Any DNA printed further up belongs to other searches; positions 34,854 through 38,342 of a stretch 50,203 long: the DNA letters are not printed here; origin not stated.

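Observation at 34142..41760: Defence-island-like accessory block with a gene combination I cannot assign to a named system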

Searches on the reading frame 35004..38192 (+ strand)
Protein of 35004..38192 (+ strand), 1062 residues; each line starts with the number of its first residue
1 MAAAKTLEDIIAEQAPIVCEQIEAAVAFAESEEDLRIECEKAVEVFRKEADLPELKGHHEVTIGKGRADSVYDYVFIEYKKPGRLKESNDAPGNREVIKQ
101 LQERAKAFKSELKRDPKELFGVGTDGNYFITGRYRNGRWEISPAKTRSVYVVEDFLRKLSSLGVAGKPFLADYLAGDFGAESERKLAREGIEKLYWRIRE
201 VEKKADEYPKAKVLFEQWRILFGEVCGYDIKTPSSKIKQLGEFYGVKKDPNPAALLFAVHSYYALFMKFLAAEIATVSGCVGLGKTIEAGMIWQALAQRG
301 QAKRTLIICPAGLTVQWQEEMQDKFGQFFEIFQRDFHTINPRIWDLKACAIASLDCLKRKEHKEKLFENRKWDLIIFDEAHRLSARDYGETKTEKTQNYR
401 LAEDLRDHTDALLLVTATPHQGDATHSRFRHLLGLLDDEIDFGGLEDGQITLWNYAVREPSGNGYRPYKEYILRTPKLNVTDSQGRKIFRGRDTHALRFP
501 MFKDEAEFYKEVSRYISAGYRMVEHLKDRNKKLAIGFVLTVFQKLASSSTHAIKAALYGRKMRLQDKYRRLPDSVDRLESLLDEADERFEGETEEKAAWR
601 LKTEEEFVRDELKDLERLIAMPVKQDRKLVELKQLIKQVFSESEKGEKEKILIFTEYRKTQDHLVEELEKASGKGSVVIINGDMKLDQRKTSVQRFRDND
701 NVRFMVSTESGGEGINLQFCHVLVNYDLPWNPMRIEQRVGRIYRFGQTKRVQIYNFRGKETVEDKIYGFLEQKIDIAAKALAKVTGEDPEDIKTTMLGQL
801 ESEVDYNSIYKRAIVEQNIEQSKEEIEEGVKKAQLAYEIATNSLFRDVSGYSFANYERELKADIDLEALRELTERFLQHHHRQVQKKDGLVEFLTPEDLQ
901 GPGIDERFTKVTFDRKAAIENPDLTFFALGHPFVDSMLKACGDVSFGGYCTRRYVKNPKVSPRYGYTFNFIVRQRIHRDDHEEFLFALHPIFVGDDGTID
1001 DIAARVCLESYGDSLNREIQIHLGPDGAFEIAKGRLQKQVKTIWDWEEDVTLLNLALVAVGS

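Call 3: search_protein_families(library=pfam, proteins=[window:35004-38192:+], max_evalue=0.01)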
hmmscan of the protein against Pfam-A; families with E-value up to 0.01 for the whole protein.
window:35004-38192:+ (1062 aa): 8 families
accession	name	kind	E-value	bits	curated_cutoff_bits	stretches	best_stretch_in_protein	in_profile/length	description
PF00271.37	Helicase_C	-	1.6e-24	86.7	23.5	1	634-746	8-110/110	Helicase conserved C-terminal domain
PF04851.21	ResIII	-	1.7e-11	44.8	22.5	1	280-420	31-163/164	Type III restriction enzyme, res subunit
PF00176.29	SNF2-rel_dom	-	1.7e-09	37.7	24.9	1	282-425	27-169/290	SNF2-related domain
PF00270.35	DEAD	-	4.6e-06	26.9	26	1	275-420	17-161/167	DEAD/DEAH box helicase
PF12137.13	RapA_C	-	2.1e-05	24.2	26.8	1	867-951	108-196/360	RNA polymerase recycling family C-terminal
PF13245.12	AAA_19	-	0.0019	18.8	25.1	0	270-384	9-103/134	AAA domain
PF09848.15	SLFN-g3_helicase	-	0.0047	16.7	24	1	274-395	3-104/354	Schlafen group 3, DNA/RNA helicase domain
PF13401.12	AAA_22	-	0.0084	16.9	27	0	273-386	6-99/130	AAA domain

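Call 4: search_protein_families(library=padloc, proteins=[window:35004-38192:+], max_evalue=0.01)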
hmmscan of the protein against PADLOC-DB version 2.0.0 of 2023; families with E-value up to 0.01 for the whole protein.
window:35004-38192:+ (1062 aa): 53 families (the best 25 are shown)
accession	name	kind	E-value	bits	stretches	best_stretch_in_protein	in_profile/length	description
PDLC02500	BrxHI|BrxHII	-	1.1e-99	333.3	1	281-952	116-765/933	BrxHI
PDLC00659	HmaA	-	7.2e-89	297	1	282-782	132-647/1176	SNF2 helicase / DEAD-box helicase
PDLC02621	DrmD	-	6e-84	281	1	281-939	147-818/1040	DrmD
PDLC02504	BrxHI|BrxHII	-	2.3e-73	245.6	1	275-947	129-782/971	BrxHII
PDLC02634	DrmD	-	8e-70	233.7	1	276-940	112-775/900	DrmD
PDLC02619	DrmD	-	3.7e-63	212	2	280-686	58-452/872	DrmD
PDLC02620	DrmD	-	5.5e-62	208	1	281-829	126-657/1060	DrmD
PDLC02623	DrmD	-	5.8e-61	204.4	3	492-784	401-663/1040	DrmD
PDLC02572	DrmA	-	7.5e-54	181.1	1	280-936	143-815/1043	DrmA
PDLC02632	DrmD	-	5.1e-44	148.8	1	279-763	147-643/662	DrmD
PDLC02843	DpdE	-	6.1e-44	148.2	2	581-972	500-907/1091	DpdE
PDLC02633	DrmD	-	2.3e-43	146.3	2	603-785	483-668/839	DrmD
PDLC03630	REase_MTase_IIG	-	6.8e-40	134.7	1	18-287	11-273/1100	Type IIG restriction enzyme-methyltransferase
PDLC02840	DpdE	-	1.1e-36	124.6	2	624-757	537-666/1091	DpdE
PDLC02193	PLD_Helicase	-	1.5e-34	117.3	2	602-774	647-827/905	-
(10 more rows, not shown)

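Call 7: search_protein_families(library=ncbifam, proteins=[window:35004-38192:+], max_evalue=0.01)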
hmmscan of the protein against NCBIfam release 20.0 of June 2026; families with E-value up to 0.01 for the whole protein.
window:35004-38192:+ (1062 aa): 28 families (the best 25 are shown)
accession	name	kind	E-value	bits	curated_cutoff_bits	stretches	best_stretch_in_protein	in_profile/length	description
NF038317.1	DISARM_DrmD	equivalog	1.1e-94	318.6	610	1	281-939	133-803/1021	DISARM system SNF2-like helicase DrmD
NF038318.1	DISARM_DrmD_b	equivalog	1.8e-62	211.7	950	2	280-685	55-448/868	DISARM system SNF2-like helicase DrmD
NF041062.1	DpdE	equivalog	8.3e-61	206.1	500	2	547-977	460-877/1048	protein DpdE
NF003426.0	PRK04914.1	equivalog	3.1e-57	194.5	576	2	281-437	179-332/959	RNA polymerase-associated protein RapA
NF042964.1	phospholipD_antiphage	equivalog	1.1e-51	176.2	1100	2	513-798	571-839/895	phospholipase D-like domain-containing anti-phage protein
NF058637.1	helic_SCO1167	equivalog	8.4e-29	100.2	1200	2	628-782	764-911/932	SCO1167/SCO6262 family helicase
NF053675.1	pilus_reg_Snf2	equivalog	1.1e-21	76.7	1100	1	628-779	862-1006/1029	pilus expression-regulating Snf2 family helicase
NF041790.1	anti-phage_ZorD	equivalog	1.9e-16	59.3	1500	1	632-754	907-1033/1035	type I Zorya anti-phage system protein ZorD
NF010337.0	PRK13766.1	equivalog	5.7e-11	41.3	610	1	576-831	302-550/781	Hef nuclease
NF008394.0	PRK11192.1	equivalog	2.3e-10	39.9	507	1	609-748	215-344/441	ATP-dependent RNA helicase SrmB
NF045503.1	repair_heli_XPB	equivalog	3e-09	36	610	1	281-386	212-315/548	DNA repair helicase XPB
NF053711.1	RNA_heli_RhlE1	exception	5.9e-09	35.2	750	1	641-748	237-341/434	RNA helicase RhlE1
NF008744.0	PRK11776.1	equivalog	1.6e-08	33.6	524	1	644-749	238-340/460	ATP-dependent RNA helicase DbpA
NF053631.1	RNA_helic_CshA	equivalog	3.2e-08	32.9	646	1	648-749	237-335/434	degradosome RNA helicase CshA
TIGR02621.3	cas3_GSU0051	exception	1.2e-07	30.9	400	1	605-801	231-422/854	type I-G CRISPR-associated helicase/endonuclease Cas3g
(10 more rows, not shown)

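Call 18: find_homologous_proteins(query=window:35004-38192:+, max_evalue=1e-10)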
Query window:35004-38192:+ (1062 aa): 5986 proteins with E <= 1e-10 among 8000 candidates; the best 120 are listed.
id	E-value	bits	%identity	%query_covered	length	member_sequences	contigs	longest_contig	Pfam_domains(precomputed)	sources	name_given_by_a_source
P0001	0.0e+0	1758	100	73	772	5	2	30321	PF00176.30,PF12137.14,PF00271.38,PF04851.22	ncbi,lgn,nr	ncbi:MAG: DEAD/DEAH box helicase [Deltaproteobacteria bacterium]|nr:DEAD/DEAH box helicase [Deltapro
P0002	0.0e+0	1676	93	74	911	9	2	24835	PF00270.36,PF00176.30,PF00271.38,PF04851.22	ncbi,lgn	-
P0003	0.0e+0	1641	92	74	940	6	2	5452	PF00270.36,PF00176.30,PF12137.14,PF00271.38,PF04851.22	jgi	jgi:superfamily II DNA or RNA helicase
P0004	0.0e+0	1631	91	74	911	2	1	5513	PF00270.36,PF00176.30,PF12137.14,PF00271.38,PF04851.22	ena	-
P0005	0.0e+0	1621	90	73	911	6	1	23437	PF00270.36,PF00176.30,PF12137.14,PF00271.38,PF04851.22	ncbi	ncbi:MAG: DEAD/DEAH box helicase [Candidatus Binatia bacterium]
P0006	0.0e+0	1608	83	81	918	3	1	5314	PF00270.36,PF00176.30,PF12137.14,PF00271.38,PF04851.22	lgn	-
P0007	0.0e+0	1576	81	82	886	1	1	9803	PF00270.36,PF00176.30,PF12137.14,PF00271.38,PF04851.22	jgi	-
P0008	0.0e+0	1535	85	74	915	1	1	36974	PF00270.36,PF00176.30,PF12137.14,PF00271.38,PF04851.22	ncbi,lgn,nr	ncbi:MAG: DEAD/DEAH box helicase [Deltaproteobacteria bacterium]|nr:DEAD/DEAH box helicase [Deltapro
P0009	0.0e+0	1525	78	82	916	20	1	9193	PF00270.36,PF00176.30,PF12137.14,PF00271.38,PF04851.22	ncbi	-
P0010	0.0e+0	1517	84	73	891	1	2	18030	PF00270.36,PF00176.30,PF12137.14,PF00271.38,PF04851.22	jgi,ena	-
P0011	0.0e+0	1510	83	73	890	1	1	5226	PF00270.36,PF00176.30,PF00271.38,PF04851.22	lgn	-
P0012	0.0e+0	1501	83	73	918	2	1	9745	PF00270.36,PF00176.30,PF12137.14,PF00271.38,PF04851.22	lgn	-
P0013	0.0e+0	1500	82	74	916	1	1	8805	PF00270.36,PF00176.30,PF00271.38,PF04851.22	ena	-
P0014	0.0e+0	1499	83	74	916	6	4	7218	PF00270.36,PF00176.30,PF00271.38,PF04851.22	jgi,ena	-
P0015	0.0e+0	1475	81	74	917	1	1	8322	PF00270.36,PF00176.30,PF00271.38,PF04851.22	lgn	-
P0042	1.1e-261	890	54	73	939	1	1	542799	PF00270.36,PF00176.30,PF12137.14,PF00271.38,PF04851.22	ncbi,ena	-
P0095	1.1e-255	870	53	73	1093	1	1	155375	PF00270.36,PF00176.30,PF12137.14,PF13091.13,PF00271.38,PF04851.22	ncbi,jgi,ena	-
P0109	1.4e-254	866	52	73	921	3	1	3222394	PF00270.36,PF00176.30,PF12137.14,PF00271.38,PF04851.22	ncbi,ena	-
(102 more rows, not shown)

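Call 21: find_encoding_contigs(protein=P0002, flank=10000, max_places=3)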
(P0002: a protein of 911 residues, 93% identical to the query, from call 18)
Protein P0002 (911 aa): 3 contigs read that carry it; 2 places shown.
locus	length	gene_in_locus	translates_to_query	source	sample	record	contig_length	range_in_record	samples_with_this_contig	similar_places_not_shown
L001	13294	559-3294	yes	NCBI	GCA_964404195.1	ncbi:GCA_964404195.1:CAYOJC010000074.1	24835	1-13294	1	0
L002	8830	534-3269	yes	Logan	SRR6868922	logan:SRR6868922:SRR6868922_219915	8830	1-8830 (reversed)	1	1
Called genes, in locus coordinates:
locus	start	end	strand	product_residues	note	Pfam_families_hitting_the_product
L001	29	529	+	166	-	-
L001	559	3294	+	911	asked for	PF00176:SNF2-rel_dom, PF00270:DEAD (weak), PF04851:ResIII, PF00271:Helicase_C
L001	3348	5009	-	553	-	PF00072:Response_reg, PF00512:HisKA, PF02518:HATPase_c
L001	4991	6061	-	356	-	PF00072:Response_reg, PF01339:CheB_methylest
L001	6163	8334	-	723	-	PF01627:Hpt, PF02895:H-kinase_dim, PF02518:HATPase_c, PF01584:CheW, PF00072:Response_reg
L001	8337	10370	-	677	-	PF02743:dCache_1, PF00672:HAMP, PF00015:MCPsignal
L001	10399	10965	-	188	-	PF01584:CheW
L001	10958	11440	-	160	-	PF01584:CheW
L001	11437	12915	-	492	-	PF07719:TPR_2 (faint), PF01739:CheR, PF14559:TPR_19 (faint), PF13414:TPR_11 (faint)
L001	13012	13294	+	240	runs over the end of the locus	PF01168:Ala_racemase_N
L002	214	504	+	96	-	-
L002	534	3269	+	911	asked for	PF00176:SNF2-rel_dom, PF00270:DEAD (weak), PF04851:ResIII, PF00271:Helicase_C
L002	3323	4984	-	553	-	PF00072:Response_reg, PF00512:HisKA, PF02518:HATPase_c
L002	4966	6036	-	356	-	PF00072:Response_reg, PF01339:CheB_methylest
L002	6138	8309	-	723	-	PF01627:Hpt, PF02895:H-kinase_dim, PF02518:HATPase_c, PF01584:CheW, PF00072:Response_reg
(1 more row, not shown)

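Call 22: find_encoding_contigs(protein=P0001, flank=10000, max_places=3)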
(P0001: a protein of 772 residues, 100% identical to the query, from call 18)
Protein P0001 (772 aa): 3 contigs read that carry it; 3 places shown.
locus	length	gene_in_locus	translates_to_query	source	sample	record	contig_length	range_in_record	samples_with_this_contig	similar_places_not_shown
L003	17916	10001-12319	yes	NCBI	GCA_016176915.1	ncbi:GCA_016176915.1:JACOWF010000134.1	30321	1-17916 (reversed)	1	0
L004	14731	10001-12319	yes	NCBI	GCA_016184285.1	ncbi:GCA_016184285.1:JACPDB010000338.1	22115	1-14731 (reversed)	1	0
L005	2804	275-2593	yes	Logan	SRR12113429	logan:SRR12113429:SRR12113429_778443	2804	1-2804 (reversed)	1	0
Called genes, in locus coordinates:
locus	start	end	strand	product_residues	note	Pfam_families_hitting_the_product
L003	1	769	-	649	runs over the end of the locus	PF06068:TIP49 (faint), PF00004:AAA, PF07728:AAA_5 (weak), PF17862:AAA_lid_3, PF01434:Peptidase_M41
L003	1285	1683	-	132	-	PF08937:ThsB_TIR, PF13676:TIR_2 (weak)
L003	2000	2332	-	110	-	PF11752:DUF3309 (weak)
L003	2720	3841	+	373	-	PF00226:DnaJ, PF01556:DnaJ_C, PF00684:DnaJ_CXXCXGXG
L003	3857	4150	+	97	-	PF13411:MerR_1 (weak), PF13591:MerR_2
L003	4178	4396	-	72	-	-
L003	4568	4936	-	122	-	-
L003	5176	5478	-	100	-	PF00076:RRM_1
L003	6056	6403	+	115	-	-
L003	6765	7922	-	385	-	PF22020:RlmL_1st, PF02926:THUMP, PF01170:UPF0020, PF02384:N6_Mtase (faint)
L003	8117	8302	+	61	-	-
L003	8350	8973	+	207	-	PF02481:DNA_processg_A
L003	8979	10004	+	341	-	-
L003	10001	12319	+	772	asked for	PF00176:SNF2-rel_dom (weak), PF04851:ResIII (weak), PF00271:Helicase_C, PF12137:RapA_C (weak)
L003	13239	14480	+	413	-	PF02463:SMC_N, PF11398:DUF2813 (faint), PF13175:AAA_15 (weak), PF13476:AAA_23 (weak), PF13304:AAA_21, PF13175:AAA_15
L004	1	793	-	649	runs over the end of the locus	PF06480:FtsH_ext (faint), PF06068:TIP49 (faint), PF00004:AAA, PF07728:AAA_5 (weak), PF17862:AAA_lid_3, PF01434:Peptidase_M41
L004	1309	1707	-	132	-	PF08937:ThsB_TIR, PF13676:TIR_2 (weak)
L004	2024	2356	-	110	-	PF11752:DUF3309 (weak)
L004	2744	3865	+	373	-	PF00226:DnaJ, PF01556:DnaJ_C, PF00684:DnaJ_CXXCXGXG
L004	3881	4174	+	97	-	PF13411:MerR_1 (weak), PF13591:MerR_2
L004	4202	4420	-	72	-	-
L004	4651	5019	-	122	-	-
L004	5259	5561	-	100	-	PF00076:RRM_1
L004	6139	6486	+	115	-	-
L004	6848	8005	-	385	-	PF22020:RlmL_1st, PF02926:THUMP, PF01170:UPF0020, PF02384:N6_Mtase (faint)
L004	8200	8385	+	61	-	-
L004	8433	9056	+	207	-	PF02481:DNA_processg_A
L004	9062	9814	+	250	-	-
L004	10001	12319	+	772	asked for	PF00176:SNF2-rel_dom (weak), PF04851:ResIII (weak), PF00271:Helicase_C, PF12137:RapA_C (weak)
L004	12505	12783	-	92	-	-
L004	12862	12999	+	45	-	-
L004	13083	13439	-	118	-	PF01850:PIN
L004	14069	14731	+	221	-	PF07969:Amidohydro_3 (weak), PF01979:Amidohydro_1 (faint)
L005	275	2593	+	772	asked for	PF00176:SNF2-rel_dom (weak), PF04851:ResIII (weak), PF00271:Helicase_C, PF12137:RapA_C (weak)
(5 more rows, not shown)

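Call 35: search_protein_families(library=padloc, proteins=[L001:29-529:+], max_evalue=0.00001)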
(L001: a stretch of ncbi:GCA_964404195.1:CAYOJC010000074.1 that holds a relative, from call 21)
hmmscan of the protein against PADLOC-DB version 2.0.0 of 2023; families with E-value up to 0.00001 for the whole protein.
L001:29-529:+ (166 aa): 3 families
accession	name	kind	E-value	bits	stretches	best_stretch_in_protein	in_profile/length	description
PDLC03630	REase_MTase_IIG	-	4.2e-38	128.8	1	10-165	940-1097/1100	Type IIG restriction enzyme-methyltransferase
PDLC03580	REase_II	-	4.4e-26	89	1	9-165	947-1100/1112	Type II restriction enzyme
PDLC03625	REase_MTase_IIG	-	1.1e-09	34.6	1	6-131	959-1091/1109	Type IIG restriction enzyme-methyltransferase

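Call 36: search_protein_families(library=pfam, proteins=[L001:29-529:+], max_evalue=0.001)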
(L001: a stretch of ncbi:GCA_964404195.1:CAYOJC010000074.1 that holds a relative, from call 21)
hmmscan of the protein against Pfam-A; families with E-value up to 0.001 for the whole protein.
L001:29-529:+ (166 aa): 0 families

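Call 56: search_protein_families(library=pfam, proteins=[L004:12505-12783:-, L004:13083-13439:-], max_evalue=0.1)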
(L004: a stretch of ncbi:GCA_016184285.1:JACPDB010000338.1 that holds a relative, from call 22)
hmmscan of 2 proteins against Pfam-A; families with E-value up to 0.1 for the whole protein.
L004:12505-12783:- (92 aa): 0 families

L004:13083-13439:- (118 aa): 1 family
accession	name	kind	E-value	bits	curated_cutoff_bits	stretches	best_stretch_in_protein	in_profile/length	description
PF01850.27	PIN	-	1.1e-10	42.6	23.6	1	12-106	21-115/120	PIN domain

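Call 74: find_encoding_contigs(protein=P0109, flank=9000, max_places=1)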
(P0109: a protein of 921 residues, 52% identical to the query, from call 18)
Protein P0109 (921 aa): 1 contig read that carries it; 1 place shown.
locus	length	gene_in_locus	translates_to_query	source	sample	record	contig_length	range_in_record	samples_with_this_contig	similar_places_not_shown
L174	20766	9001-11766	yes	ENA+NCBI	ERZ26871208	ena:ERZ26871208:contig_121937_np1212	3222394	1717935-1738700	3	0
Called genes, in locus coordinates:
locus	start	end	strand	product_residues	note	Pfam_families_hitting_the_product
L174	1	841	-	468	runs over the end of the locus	PF00753:Lactamase_B, PF12706:Lactamase_B_2, PF10996:Beta-Casp, PF07521:RMMBL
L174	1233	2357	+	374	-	-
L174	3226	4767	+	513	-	PF02384:N6_Mtase (weak), PF01170:UPF0020 (faint), PF20473:MmeI_Mtase (faint), PF07669:Eco57I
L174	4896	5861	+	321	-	PF03050:DDE_Tnp_IS66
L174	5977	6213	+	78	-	-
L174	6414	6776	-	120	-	-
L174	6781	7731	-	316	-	PF03050:DDE_Tnp_IS66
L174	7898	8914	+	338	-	-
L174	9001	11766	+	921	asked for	PF00176:SNF2-rel_dom, PF00270:DEAD (weak), PF04851:ResIII, PF00271:Helicase_C, PF12137:RapA_C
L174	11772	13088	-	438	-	PF07586:HXXSHH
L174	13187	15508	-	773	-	PF13442:Cytochrome_CBB3, PF07691:PA14, PF07637:PSD5, PF07631:PSD4, PF07627:PSCyt3, PF07624:PSD2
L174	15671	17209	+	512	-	PF00884:Sulfatase, PF01663:Phosphodiest (weak), PF16347:SGSH_C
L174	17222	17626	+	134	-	-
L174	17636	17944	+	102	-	-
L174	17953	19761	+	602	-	PF08439:Peptidase_M3_N, PF01432:Peptidase_M3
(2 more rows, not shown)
